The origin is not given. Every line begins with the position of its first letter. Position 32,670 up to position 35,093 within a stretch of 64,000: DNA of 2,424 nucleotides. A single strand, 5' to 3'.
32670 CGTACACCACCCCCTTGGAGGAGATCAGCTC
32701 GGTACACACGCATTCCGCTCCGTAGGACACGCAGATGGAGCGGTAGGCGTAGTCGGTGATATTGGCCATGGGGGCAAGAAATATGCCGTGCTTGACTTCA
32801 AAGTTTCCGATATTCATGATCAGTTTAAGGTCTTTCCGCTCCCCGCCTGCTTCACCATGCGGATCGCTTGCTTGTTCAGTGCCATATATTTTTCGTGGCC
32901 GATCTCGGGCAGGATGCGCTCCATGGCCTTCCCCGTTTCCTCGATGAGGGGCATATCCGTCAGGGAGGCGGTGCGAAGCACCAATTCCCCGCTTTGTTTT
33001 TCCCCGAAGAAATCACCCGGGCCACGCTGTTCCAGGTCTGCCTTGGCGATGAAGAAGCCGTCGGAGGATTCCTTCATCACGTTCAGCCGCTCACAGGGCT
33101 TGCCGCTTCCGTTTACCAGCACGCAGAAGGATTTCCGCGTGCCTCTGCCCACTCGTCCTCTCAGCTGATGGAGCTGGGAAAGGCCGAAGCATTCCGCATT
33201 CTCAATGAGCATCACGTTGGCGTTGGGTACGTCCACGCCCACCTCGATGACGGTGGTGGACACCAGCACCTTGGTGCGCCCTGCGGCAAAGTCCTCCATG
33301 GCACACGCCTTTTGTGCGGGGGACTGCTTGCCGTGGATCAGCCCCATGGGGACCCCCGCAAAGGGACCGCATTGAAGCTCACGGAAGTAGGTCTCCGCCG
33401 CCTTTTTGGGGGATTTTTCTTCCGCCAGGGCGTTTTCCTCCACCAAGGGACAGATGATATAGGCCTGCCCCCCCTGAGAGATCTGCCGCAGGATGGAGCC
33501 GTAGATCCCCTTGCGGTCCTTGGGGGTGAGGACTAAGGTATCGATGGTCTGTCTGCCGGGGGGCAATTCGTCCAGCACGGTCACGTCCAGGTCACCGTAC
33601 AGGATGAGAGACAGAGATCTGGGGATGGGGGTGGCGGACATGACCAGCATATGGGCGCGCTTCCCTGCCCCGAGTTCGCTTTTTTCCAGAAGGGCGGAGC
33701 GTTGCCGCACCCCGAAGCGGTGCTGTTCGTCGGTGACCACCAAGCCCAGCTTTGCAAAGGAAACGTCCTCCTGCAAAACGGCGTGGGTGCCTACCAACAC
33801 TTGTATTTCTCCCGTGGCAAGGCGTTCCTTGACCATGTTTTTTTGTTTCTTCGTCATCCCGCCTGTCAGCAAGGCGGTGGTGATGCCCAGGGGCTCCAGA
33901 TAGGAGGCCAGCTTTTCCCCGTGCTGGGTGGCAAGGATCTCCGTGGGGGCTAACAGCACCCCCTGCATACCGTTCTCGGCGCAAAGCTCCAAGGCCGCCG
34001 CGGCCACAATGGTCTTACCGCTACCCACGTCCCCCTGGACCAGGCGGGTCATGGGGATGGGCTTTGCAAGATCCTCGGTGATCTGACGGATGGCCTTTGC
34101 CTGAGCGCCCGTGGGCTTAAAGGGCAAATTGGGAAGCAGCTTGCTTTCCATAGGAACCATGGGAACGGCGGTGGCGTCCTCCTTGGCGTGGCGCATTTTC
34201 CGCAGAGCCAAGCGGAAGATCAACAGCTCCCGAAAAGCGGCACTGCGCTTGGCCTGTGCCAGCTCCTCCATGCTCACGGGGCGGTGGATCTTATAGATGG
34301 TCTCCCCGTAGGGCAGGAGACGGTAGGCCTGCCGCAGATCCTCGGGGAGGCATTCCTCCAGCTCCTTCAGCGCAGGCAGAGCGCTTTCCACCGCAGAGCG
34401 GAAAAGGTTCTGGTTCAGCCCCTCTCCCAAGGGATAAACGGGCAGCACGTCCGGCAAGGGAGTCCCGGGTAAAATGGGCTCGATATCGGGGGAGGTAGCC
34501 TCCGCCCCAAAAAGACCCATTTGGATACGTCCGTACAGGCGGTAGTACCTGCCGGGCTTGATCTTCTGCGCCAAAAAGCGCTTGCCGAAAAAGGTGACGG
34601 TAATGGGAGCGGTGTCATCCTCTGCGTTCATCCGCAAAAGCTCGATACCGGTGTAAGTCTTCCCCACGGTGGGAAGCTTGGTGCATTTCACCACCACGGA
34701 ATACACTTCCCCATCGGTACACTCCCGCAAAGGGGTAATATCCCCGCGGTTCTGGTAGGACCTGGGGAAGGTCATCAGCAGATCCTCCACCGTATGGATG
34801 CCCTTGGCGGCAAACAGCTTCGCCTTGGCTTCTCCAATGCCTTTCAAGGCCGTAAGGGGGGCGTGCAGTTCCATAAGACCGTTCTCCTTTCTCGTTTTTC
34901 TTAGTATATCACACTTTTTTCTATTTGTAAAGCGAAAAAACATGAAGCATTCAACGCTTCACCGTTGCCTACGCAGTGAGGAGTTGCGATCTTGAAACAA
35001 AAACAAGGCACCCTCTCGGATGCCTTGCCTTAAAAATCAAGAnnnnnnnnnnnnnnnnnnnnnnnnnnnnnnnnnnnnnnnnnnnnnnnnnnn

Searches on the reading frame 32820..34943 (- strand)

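Call 11: search_protein_families(library=pfam, proteins=[window:32820-34943:-])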
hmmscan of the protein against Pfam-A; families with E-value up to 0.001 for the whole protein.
window:32820-34943:- (707 aa): 7 families
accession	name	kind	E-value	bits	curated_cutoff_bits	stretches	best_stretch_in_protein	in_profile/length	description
PF00270.35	DEAD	-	4.1e-24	85.6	26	1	280-443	3-163/167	DEAD/DEAH box helicase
PF00271.37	Helicase_C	-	4.7e-23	82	23.5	1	487-600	11-108/110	Helicase conserved C-terminal domain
PF17191.10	RecG_wedge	-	1.9e-22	80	23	1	33-190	5-160/162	RecG wedge domain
PF04851.21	ResIII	-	1e-11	45.5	22.5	1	276-439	3-162/164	Type III restriction enzyme, res subunit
PF00176.29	SNF2-rel_dom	-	3.6e-06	26.7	24.9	1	305-445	25-169/290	SNF2-related domain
PF19833.4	RecG_dom3_C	-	3.3e-05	24.3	26.8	1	627-652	2-27/87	ATP-dependent DNA helicase RecG, domain 3, C-terminal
PF13604.12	AAA_30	-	0.00013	22.2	27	1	280-421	5-111/191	AAA domain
